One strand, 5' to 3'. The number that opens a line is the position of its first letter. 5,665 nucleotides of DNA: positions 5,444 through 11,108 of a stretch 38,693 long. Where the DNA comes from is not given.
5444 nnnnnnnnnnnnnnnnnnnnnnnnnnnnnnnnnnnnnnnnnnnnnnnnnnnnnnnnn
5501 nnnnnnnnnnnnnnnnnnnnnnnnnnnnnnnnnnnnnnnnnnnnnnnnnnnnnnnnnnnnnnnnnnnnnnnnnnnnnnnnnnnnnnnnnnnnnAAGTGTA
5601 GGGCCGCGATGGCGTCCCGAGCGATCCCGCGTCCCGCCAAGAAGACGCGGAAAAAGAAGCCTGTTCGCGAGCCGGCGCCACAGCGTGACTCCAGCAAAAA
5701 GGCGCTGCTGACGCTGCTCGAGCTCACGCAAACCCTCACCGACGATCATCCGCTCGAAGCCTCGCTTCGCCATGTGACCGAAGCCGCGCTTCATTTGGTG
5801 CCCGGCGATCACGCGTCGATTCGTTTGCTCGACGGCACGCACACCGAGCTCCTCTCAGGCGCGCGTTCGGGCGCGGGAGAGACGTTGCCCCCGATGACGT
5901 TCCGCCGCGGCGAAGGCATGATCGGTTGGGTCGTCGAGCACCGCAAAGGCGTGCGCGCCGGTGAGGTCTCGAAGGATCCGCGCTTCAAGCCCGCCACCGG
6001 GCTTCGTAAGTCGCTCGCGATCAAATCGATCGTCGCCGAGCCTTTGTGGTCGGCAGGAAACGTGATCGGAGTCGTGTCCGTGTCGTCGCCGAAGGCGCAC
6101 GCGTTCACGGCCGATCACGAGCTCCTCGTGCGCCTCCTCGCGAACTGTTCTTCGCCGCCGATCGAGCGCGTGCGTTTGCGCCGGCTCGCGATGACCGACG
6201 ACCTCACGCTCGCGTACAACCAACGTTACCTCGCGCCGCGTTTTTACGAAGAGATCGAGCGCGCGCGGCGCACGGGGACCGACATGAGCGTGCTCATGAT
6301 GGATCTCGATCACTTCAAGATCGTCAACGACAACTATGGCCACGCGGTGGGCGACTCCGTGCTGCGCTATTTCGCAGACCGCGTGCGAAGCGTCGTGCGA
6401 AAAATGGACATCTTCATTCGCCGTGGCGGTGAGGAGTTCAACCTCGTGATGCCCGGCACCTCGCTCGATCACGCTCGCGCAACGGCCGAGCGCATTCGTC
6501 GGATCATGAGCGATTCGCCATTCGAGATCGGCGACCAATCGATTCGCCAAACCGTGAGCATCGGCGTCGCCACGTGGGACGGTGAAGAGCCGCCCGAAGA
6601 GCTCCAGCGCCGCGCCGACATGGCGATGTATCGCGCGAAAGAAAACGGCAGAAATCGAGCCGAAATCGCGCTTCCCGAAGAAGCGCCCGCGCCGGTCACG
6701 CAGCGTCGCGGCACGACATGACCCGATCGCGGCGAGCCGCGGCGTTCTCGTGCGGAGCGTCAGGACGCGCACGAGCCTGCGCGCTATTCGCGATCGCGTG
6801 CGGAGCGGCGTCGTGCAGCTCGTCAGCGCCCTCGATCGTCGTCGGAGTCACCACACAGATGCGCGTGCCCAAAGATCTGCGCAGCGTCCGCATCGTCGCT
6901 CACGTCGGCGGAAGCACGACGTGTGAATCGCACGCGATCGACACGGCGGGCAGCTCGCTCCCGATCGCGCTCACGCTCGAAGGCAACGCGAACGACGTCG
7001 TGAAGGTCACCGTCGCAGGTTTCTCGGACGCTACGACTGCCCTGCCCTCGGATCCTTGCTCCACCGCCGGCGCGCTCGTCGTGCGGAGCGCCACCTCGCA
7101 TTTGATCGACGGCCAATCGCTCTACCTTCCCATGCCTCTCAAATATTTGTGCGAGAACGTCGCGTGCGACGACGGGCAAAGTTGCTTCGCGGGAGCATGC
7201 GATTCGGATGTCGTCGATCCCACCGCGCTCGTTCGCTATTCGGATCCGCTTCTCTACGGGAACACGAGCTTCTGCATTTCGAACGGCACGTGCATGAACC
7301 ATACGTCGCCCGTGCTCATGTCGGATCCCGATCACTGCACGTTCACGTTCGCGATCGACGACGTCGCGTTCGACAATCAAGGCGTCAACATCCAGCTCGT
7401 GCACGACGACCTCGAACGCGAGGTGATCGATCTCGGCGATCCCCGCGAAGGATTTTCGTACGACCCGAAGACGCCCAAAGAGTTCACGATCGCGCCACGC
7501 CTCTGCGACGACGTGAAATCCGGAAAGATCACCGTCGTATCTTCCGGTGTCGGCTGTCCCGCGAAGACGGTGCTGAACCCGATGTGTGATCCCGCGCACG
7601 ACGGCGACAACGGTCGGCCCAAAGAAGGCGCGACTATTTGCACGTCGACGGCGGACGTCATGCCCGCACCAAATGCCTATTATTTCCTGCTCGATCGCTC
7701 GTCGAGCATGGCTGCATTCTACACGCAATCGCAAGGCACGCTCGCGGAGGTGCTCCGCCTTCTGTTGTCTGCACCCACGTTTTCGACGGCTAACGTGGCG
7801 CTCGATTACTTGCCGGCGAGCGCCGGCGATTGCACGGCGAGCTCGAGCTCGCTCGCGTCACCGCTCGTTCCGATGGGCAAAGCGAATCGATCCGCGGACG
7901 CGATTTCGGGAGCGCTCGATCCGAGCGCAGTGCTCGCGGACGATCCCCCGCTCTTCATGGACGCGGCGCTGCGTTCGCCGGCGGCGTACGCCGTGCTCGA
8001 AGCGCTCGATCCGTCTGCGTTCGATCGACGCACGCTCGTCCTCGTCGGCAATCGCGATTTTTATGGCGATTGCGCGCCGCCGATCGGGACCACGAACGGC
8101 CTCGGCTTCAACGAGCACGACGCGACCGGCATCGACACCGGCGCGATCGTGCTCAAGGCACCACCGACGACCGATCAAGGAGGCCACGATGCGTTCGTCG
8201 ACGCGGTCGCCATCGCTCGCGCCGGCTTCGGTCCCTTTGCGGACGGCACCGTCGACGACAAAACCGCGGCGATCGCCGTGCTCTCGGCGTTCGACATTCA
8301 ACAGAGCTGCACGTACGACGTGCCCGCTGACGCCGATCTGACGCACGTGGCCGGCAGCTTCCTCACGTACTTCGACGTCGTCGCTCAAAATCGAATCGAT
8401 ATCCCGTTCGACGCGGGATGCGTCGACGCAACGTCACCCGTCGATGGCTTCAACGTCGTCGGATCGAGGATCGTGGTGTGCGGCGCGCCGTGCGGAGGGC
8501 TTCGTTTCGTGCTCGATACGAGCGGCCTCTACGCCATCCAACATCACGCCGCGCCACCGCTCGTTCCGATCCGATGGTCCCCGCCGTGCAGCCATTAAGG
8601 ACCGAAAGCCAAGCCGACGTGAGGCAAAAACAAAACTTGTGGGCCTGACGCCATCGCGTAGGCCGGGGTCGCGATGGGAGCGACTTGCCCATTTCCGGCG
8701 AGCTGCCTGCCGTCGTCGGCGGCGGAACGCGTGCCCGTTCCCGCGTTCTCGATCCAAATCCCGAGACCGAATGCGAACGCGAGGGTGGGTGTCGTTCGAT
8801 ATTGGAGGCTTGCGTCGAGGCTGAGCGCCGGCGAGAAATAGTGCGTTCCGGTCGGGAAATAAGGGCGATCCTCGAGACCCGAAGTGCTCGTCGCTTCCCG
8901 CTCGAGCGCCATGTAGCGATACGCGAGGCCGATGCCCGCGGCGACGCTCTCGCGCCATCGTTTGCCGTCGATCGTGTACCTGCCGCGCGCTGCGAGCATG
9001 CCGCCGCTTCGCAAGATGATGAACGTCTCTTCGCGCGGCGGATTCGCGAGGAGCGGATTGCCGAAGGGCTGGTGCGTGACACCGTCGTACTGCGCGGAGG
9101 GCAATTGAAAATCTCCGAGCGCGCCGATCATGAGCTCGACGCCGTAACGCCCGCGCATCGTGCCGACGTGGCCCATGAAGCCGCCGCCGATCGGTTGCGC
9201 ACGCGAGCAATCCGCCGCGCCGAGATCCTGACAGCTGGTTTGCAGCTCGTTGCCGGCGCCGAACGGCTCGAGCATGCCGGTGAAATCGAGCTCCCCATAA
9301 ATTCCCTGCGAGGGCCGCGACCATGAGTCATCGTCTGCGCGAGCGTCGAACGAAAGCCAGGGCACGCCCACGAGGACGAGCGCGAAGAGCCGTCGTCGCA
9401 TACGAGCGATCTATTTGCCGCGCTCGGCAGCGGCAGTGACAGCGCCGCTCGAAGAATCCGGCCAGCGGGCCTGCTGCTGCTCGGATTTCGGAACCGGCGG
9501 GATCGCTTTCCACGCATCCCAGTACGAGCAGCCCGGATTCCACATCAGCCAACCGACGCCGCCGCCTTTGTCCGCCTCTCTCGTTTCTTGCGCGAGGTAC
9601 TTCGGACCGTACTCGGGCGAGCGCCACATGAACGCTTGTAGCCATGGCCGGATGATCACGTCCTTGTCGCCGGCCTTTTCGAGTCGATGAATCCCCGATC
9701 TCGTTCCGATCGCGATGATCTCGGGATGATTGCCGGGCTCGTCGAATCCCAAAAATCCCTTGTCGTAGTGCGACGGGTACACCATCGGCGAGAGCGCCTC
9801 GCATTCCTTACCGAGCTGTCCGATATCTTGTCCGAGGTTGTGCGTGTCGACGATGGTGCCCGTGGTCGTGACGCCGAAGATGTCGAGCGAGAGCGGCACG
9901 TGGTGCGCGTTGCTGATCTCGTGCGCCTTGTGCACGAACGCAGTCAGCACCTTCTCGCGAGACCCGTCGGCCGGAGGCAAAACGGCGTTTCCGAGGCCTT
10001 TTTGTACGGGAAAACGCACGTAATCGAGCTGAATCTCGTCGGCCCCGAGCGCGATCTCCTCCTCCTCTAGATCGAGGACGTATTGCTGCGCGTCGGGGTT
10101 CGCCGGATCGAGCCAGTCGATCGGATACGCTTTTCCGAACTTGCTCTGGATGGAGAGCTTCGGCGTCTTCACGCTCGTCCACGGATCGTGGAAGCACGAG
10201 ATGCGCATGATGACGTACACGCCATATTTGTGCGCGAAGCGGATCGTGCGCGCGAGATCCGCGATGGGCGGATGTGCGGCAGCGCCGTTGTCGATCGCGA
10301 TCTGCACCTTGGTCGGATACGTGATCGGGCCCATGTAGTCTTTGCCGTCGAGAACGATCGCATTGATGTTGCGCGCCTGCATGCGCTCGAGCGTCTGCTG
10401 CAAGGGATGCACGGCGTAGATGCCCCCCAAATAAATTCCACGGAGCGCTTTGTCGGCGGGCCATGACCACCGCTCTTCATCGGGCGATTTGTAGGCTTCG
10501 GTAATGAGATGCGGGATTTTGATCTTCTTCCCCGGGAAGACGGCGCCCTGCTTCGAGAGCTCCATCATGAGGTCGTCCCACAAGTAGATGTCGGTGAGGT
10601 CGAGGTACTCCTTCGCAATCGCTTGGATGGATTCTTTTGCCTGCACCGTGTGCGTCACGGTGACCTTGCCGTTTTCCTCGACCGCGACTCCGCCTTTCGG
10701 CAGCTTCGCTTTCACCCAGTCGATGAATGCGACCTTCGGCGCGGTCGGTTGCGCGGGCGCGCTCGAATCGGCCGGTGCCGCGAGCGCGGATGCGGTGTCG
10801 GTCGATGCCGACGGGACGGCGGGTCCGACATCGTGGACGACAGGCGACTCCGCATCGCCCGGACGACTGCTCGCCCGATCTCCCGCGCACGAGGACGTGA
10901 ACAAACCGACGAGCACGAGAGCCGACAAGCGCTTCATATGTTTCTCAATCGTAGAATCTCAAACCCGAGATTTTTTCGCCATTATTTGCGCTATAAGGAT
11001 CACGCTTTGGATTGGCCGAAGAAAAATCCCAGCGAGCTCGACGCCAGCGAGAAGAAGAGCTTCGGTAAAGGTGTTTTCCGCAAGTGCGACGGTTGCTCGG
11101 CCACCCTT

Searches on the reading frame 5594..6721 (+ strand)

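Call 8: search_protein_families(library=pfam, proteins=[window:5594-6721:+], max_evalue=0.001)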
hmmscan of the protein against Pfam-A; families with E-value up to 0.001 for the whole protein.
window:5594-6721:+ (375 aa): 3 families
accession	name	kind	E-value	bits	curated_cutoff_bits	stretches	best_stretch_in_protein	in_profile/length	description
PF00990.26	GGDEF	-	3e-45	154.3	23.8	1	199-355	1-161/161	Diguanylate cyclase, GGDEF domain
PF13185.12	GAF_2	-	2.2e-13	51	28.6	1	53-184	3-129/136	GAF domain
PF01590.32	GAF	-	3.2e-12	47.6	22.4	1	54-184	2-127/133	GAF domain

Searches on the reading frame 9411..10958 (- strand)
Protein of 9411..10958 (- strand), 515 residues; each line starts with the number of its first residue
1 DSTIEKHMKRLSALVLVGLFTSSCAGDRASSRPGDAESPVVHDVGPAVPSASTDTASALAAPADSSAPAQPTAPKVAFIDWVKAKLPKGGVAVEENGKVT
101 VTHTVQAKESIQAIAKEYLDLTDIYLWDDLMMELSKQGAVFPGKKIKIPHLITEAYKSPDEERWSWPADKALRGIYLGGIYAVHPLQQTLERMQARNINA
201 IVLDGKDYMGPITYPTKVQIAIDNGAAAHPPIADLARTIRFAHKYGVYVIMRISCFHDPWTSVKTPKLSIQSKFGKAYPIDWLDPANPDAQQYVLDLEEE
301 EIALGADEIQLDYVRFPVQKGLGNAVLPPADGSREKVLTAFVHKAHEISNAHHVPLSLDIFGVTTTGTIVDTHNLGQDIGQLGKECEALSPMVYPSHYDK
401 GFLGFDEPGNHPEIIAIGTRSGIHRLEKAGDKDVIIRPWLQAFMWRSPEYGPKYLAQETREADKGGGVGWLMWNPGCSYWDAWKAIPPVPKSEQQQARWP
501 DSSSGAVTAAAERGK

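Call 7: search_protein_families(library=pfam, proteins=[window:9411-10958:-], max_evalue=0.001)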
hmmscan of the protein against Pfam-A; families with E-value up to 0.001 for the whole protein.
window:9411-10958:- (515 aa): 1 family
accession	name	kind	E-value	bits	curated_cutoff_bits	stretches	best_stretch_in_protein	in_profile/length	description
PF13200.12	DUF4015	-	3e-63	214.2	27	1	174-479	1-313/313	Putative glycosyl hydrolase domain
